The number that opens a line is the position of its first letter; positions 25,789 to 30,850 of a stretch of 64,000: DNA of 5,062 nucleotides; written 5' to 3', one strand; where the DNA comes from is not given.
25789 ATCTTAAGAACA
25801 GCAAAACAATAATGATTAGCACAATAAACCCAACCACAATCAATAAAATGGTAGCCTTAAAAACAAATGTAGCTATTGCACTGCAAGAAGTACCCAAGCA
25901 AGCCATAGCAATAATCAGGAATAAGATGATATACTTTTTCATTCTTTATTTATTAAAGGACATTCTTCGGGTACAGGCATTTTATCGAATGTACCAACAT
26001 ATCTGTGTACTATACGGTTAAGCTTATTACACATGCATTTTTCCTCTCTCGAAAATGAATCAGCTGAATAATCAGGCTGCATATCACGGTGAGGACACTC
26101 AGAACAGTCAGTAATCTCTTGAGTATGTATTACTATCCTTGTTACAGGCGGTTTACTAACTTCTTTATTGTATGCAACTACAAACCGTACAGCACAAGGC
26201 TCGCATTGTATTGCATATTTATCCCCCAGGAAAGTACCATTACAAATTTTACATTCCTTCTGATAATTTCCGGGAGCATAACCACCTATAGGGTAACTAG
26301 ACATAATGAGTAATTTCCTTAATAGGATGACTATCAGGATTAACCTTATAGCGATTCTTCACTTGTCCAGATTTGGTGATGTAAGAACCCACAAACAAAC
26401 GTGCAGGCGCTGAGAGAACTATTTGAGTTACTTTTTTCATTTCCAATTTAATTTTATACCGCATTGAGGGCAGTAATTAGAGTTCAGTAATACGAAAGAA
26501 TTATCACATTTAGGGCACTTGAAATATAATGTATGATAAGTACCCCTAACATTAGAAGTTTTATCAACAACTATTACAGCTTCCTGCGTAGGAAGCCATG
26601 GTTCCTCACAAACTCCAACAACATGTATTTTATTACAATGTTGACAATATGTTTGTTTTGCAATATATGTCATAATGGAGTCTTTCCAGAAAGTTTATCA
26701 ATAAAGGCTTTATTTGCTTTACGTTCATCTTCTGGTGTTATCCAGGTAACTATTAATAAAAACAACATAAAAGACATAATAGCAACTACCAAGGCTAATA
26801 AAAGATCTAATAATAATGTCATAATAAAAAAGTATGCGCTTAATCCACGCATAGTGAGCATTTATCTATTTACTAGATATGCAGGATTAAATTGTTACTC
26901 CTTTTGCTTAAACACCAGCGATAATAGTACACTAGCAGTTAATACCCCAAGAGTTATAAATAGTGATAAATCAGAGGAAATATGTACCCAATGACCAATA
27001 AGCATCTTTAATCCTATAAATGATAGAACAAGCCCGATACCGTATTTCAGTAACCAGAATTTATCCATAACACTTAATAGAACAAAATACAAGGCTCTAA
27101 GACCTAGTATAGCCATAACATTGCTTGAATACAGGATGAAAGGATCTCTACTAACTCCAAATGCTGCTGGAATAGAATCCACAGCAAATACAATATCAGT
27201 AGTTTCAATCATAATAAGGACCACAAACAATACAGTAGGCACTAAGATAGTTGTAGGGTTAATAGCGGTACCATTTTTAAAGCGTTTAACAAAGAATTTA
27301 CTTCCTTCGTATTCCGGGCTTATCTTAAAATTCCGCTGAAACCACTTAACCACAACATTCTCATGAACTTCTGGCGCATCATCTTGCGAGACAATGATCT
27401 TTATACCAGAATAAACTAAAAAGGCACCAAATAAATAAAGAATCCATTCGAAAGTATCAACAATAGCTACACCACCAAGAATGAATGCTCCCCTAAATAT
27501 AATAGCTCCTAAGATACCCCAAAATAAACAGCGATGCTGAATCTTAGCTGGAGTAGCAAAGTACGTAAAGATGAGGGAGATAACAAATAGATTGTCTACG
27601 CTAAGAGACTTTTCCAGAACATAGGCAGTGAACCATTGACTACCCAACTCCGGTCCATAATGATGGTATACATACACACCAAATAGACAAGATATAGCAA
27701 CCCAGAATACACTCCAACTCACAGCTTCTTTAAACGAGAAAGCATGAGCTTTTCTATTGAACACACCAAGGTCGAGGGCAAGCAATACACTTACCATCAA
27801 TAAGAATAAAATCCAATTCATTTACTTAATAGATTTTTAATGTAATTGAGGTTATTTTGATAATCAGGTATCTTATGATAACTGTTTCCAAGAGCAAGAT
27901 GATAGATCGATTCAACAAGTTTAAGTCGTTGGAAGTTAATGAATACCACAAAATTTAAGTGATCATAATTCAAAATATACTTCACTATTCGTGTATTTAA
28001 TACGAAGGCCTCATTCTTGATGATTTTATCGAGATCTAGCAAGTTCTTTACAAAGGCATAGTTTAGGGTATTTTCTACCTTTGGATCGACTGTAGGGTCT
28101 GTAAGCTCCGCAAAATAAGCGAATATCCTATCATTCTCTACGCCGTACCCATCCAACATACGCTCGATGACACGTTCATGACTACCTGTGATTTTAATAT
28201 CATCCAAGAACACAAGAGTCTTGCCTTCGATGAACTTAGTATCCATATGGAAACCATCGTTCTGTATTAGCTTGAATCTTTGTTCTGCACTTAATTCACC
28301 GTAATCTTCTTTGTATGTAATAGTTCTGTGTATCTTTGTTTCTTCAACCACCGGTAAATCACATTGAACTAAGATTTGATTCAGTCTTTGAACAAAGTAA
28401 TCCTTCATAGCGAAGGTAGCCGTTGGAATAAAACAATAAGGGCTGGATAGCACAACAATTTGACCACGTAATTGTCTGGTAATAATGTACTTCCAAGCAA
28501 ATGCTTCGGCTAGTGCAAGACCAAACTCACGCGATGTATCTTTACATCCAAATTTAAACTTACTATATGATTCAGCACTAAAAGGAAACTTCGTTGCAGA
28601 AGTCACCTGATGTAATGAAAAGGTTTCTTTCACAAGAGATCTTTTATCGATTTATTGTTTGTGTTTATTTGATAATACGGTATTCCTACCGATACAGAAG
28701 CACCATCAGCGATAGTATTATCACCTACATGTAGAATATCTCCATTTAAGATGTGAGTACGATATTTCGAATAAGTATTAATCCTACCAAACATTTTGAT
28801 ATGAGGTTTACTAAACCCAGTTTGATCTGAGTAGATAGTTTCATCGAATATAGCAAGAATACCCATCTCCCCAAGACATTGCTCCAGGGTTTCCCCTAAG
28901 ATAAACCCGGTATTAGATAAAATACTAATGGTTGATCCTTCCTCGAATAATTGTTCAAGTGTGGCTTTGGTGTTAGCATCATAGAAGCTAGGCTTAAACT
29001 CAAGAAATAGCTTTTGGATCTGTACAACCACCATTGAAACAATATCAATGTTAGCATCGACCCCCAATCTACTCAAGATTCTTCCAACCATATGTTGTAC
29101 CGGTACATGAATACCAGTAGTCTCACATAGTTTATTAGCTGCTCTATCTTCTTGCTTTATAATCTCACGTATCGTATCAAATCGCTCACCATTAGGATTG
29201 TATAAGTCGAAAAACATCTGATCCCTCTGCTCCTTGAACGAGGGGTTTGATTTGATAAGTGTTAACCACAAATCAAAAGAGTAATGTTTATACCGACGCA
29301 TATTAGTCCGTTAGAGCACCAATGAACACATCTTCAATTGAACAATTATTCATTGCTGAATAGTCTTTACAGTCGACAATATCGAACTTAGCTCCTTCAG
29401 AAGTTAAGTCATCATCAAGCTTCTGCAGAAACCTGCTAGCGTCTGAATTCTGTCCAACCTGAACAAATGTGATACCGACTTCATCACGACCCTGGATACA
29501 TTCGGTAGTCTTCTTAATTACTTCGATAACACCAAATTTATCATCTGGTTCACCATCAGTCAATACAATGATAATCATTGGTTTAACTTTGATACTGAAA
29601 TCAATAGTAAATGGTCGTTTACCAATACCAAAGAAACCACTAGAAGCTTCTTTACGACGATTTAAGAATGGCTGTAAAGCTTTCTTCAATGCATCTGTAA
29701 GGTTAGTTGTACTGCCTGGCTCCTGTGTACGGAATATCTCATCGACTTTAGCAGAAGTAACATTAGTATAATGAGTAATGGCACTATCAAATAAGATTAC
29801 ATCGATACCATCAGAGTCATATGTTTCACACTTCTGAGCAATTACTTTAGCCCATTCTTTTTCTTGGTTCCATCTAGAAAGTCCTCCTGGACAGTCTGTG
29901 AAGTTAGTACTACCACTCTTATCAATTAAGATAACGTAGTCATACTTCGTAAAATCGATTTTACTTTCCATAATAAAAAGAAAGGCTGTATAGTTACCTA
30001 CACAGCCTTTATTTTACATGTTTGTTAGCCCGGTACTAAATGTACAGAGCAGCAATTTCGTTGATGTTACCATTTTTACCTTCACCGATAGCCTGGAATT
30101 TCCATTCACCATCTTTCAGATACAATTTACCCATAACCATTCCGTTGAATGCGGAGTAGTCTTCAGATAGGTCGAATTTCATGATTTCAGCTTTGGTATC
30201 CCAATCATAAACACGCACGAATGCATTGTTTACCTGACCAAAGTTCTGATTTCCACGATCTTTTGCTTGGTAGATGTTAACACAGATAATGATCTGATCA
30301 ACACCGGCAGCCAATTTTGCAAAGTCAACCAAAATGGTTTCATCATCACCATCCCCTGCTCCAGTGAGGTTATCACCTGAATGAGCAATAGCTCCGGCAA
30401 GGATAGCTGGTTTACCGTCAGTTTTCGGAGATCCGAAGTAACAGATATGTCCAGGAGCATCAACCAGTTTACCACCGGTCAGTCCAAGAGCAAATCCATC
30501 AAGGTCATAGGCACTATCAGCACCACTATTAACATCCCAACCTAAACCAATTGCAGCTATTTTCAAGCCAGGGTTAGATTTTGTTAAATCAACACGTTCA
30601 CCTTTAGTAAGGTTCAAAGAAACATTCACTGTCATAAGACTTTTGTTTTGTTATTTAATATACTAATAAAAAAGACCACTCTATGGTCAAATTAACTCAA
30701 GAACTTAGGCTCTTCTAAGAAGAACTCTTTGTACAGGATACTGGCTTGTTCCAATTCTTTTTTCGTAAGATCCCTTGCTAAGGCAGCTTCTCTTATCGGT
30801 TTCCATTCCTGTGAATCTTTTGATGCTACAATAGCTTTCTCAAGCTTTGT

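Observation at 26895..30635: Ter-type stress/biosynthetic cluster (TerC, PRTase, HAD-like, vWA/TerY-like, TerD) inside a phage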

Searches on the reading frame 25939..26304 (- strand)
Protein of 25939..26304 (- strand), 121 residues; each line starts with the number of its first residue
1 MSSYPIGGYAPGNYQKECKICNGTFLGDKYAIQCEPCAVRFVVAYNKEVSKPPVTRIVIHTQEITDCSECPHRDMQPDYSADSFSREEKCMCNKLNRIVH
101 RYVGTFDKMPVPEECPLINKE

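Call 43: search_protein_families(library=pfam, proteins=[window:25939-26304:-], max_evalue=1)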
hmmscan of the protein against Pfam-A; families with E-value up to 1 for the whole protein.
window:25939-26304:- (121 aa): 2 families
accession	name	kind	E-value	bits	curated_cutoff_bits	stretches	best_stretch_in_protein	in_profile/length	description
PF14446.12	Prok-RING_1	-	0.11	12.9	29.1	1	14-38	3-27/54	Prokaryotic RING finger family 1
PF07699.19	Ephrin_rec_like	-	0.11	12.8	23.1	0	9-39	3-33/48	Tyrosine-protein kinase ephrin type A/B receptor-like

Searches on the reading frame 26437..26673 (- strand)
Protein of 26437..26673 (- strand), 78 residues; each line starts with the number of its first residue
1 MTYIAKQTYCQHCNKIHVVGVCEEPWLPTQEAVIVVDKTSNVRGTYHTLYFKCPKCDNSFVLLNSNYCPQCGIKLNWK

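Call 43: search_protein_families(library=pfam, proteins=[window:26437-26673:-], max_evalue=1)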
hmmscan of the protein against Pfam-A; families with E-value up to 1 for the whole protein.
window:26437-26673:- (78 aa): 29 families (the best 25 are shown)
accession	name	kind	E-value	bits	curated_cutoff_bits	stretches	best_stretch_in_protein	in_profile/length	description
PF07191.17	Zn_ribbon_6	-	0.00014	22.2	25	1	49-76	15-40/67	Double zinc ribbon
PF18912.6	DZR_2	-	0.0022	18.2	27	1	53-75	24-46/56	Double zinc ribbon domain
PF12773.13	DZR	-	0.0031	18.1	27.3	1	7-72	12-45/45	Double zinc ribbon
PF02393.21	US22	-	0.0041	17.6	35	1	3-42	51-92/124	US22 like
PF09723.15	Zn_ribbon_8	-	0.0054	17.2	34.4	1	51-72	6-33/41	Zinc ribbon domain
PF13248.11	Zn_ribbon_3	-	0.0084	16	27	1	51-75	3-26/26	zinc-ribbon domain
PF23548.1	Zn_ribbon_FGT1_2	-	0.021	14.9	27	0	68-75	23-30/35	FORGETTER1 second zinc ribbon domain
PF01363.27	FYVE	-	0.022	15.3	27.8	1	52-72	10-31/67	FYVE zinc finger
PF12172.15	zf-ChsH2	-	0.032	14.4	23.2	1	52-72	13-32/37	ChsH2, rubredoxin-like zinc ribbon domain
PF08271.17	Zn_Ribbon_TF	-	0.032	14.2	29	1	51-74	1-28/43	TFIIB zinc-binding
PF23165.1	zf-C2H2_FBX41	-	0.046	13.7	24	0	51-58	3-10/30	F-box only protein 41 C2H2 zinc finger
PF14803.11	Zn_ribbon_Nudix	-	0.058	13.8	25.6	1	66-77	1-12/34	Nudix N-terminal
PF13240.11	Zn_Ribbon_1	-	0.061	13.6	25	1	52-75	1-23/23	zinc-ribbon domain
PF01155.25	HypA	-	0.073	13.5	28.9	1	47-73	67-94/112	Hydrogenase/urease nickel incorporation, metallochaperone, hypA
PF08882.16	Acetone_carb_G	-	0.097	13.3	21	1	8-75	24-86/113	Acetone carboxylase gamma subunit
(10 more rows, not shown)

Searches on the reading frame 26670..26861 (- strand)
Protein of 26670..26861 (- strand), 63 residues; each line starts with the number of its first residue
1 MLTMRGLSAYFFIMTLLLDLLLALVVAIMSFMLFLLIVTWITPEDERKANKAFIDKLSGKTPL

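Call 43: search_protein_families(library=pfam, proteins=[window:26670-26861:-], max_evalue=1)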
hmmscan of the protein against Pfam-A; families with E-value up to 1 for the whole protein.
window:26670-26861:- (63 aa): 4 families
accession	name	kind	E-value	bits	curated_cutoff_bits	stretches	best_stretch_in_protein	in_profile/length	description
PF03994.20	DUF350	-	0.0028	18.1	26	1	14-49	3-38/133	Domain of Unknown Function (DUF350)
PF01275.24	Myelin_PLP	-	0.023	14.9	23.8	1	4-50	107-153/231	Myelin proteolipid protein (PLP or lipophilin)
PF17310.7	DUF5357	-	0.038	13.1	25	1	3-53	28-78/322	Family of unknown function (DUF5357)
PF15145.11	DUF4577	-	0.26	11.7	27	1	11-40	62-89/128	Domain of unknown function (DUF4577)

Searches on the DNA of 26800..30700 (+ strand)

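Call 5: search_dna_similar(query=window:26800-30700:+, collection=phages, mode=near, max_rows=20)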
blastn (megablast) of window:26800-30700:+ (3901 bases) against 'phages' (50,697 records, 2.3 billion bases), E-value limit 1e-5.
No match.

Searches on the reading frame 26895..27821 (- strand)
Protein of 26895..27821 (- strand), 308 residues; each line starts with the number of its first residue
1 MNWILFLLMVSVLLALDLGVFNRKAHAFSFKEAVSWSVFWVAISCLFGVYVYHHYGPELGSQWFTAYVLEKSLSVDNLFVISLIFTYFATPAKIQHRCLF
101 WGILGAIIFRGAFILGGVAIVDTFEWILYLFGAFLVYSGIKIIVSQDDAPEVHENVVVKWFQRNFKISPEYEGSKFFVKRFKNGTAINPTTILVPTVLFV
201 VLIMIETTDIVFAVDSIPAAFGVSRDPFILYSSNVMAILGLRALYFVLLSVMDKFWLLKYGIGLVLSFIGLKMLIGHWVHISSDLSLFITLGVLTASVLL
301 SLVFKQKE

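Call 3: search_protein_families(library=pfam, proteins=[window:26895-27821:-], max_evalue=0.01)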
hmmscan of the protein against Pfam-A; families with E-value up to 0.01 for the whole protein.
window:26895-27821:- (308 aa): 1 family
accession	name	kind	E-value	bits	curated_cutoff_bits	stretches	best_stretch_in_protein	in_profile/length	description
PF03741.22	TerC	-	1.8e-51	174.8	27.8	1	64-275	1-176/178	Integral membrane protein TerC family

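Call 4: search_protein_families(library=ncbifam, proteins=[window:26895-27821:-], max_evalue=0.01)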
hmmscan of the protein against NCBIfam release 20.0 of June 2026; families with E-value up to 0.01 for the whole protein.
window:26895-27821:- (308 aa): 4 families
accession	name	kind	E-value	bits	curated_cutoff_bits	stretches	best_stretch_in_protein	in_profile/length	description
TIGR03718.1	R_switched_Alx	subfamily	4.9e-112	374.3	246.4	1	2-306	5-302/303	TerC/Alx family metal homeostasis membrane protein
TIGR03716.1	R_switched_YkoY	subfamily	3.1e-23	82.5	138.5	1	67-281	6-183/220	integral membrane protein, YkoY family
TIGR03717.1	R_switched_YjbE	subfamily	2.2e-09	37.3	134.8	1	72-275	11-174/176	YjbE family putative metal transport protein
NF010619.0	PRK14013.2-5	subfamily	0.00038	20.1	387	1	199-307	215-325/329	hypothetical protein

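Call 8: search_protein_families(library=phrogs, proteins=[window:26895-27821:-], max_evalue=0.001)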
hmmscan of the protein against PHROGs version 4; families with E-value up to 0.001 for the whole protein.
window:26895-27821:- (308 aa): 1 family
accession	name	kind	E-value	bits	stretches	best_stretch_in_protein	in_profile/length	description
phrog_7180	-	moron, auxiliary metabolic gene and host takeover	8.5e-47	160.6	1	49-308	3-237/242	membrane protein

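Call 14: search_dna_similar(query=window:26895-27821:-, collection=phages, mode=protein, max_rows=40)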
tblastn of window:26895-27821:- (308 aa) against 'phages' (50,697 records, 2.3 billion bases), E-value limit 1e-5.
Records with a match: 180; places in all: 180; records where one place covers at least 80% of the query: 175.
Best place of each record, by identity: <60% 180.
By first word of the organism name: Escherichia 107; Proteus 8; Klebsiella 8; Brevundimonas 7; Cronobacter 6; Campylobacter 5; Bacillus 5; Bacteriophage 4; Vibrio 4; Pectobacterium 4; and 12 more.
By host as written in the record: Escherichia coli 29; - 18; Escherichia coli K-12 MG1655 18; Brevundimonas pondensis LVF1 6; Proteus mirabilis 5; Campylobacter jejuni 5; Escherichia sp. 5; Cronobacter sakazakii 4; and 62 more.
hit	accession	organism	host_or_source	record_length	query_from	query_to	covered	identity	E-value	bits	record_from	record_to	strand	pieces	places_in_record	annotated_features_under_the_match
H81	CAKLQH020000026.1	Acinetobacter phage MD-2021a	not known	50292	19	308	94%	42.6%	3e-61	216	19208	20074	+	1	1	alx: putative pH-induced membrane-bound redox modulator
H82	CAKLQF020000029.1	Acinetobacter phage MD-2021a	not known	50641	19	308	94%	42.6%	3e-61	216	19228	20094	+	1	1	alx: putative pH-induced membrane-bound redox modulator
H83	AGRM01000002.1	Salmonella enterica subsp. houtenae str. ATCC BAA-1581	Homo sapiens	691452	22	301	91%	42.4%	2e-69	239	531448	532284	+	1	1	integral membrane protein, TerC family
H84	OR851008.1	Salmonella phage S.Kent 1-2-1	Salmonella enterica subsp. enterica ...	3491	22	301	91%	42.0%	8e-69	236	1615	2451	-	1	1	record has no annotation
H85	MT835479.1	Bacteriophage sp.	human fecal samples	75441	23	303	91%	39.7%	3e-58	207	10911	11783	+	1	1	record has no annotation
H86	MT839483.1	Bacteriophage sp.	human fecal samples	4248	20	308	94%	38.4%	1e-54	196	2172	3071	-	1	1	record has no annotation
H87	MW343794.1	Cronobacter phage A24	Cronobacter sp.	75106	22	308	93%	38.4%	1e-55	199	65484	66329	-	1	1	integral membrane protein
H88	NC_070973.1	Cronobacter phage A24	Cronobacter sp.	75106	22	308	93%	38.4%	1e-55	199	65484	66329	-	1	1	membrane protein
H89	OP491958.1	Aeromonas phage APT65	Aeromonas hydrophila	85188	21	274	82%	43.2%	3e-51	187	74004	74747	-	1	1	integral membrane protein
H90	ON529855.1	Brevundimonas phage vB_BpoS-Domovoi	Brevundimonas pondensis EIF1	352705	22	308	93%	37.7%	3e-50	184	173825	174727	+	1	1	putative tellurite resistance protein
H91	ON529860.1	Brevundimonas phage vB_BpoS-Papperlapapp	Brevundimonas pondensis LVF1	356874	22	308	93%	37.7%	3e-50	184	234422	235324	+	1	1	tellurite resistance protein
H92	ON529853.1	Brevundimonas phage vB_BpoS-Bambus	Brevundimonas pondensis LVF1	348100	22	308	93%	37.4%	2e-49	182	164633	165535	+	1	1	tellurite resistance protein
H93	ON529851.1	Brevundimonas phage vB_BpoS-Marchewka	Brevundimonas pondensis LVF1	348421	22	308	93%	37.4%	2e-49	182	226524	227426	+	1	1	tellurite resistance protein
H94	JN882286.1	Cronobacter phage vB_CsaP_GAP52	Cronobacter sakazakii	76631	22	308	93%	37.2%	3e-50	184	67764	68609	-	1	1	hypothetical protein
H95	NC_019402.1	Cronobacter phage vB_CsaP_GAP52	Cronobacter sakazakii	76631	22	308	93%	37.2%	3e-50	184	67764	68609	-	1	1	membrane protein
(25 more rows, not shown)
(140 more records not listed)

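Call 17: search_protein_families(library=padloc, proteins=[window:26895-27821:-], max_evalue=0.01)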
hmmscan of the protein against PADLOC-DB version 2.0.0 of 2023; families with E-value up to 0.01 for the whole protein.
window:26895-27821:- (308 aa): 0 families

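Call 53: search_solved_structures(query=window:26895-27821:-, max_evalue=1)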
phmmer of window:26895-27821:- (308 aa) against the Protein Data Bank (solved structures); distinct sequences matched with E-value up to 1: 1.
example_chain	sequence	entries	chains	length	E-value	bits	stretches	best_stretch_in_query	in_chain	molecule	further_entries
9l9p_A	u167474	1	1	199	0.66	12.8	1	96-146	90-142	Putative tail assembly protein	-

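Call 64: get_annotated_region(hit=H83, flank=300)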
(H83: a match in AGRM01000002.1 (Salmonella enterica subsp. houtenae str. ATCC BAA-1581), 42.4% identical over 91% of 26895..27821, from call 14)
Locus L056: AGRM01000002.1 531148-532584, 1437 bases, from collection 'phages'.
description: Salmonella enterica subsp. houtenae str. ATCC BAA-1581 SEHO0AFNL_Contig0.2, whole genome shotgun sequence.
organism: Salmonella enterica subsp. houtenae str. ATCC BAA-1581 (NCBI taxid 523831)
taxonomy: Bacteria; Pseudomonadati; Pseudomonadota; Gammaproteobacteria; Enterobacterales; Enterobacteriaceae; Salmonella
host: Homo sapiens; source: -; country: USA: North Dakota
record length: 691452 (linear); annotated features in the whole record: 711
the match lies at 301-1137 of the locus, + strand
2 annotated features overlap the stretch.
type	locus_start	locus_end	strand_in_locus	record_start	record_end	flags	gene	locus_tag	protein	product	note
CDS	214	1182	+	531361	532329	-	-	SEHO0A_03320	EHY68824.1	integral membrane protein, TerC family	Psort location: CytoplasmicMembrane, score: 10.00; locus tag in AE006468 is STM3224; ygjT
CDS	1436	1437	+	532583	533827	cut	-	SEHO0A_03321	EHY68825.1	transporter, dicarboxylate/amino acid:cation symporter family protein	KEGG: eci:UTI89_C4668 1.7e-18 gltP; glutamate/aspartate:proton symporter K11102; Psort location: CytoplasmicMembrane, ...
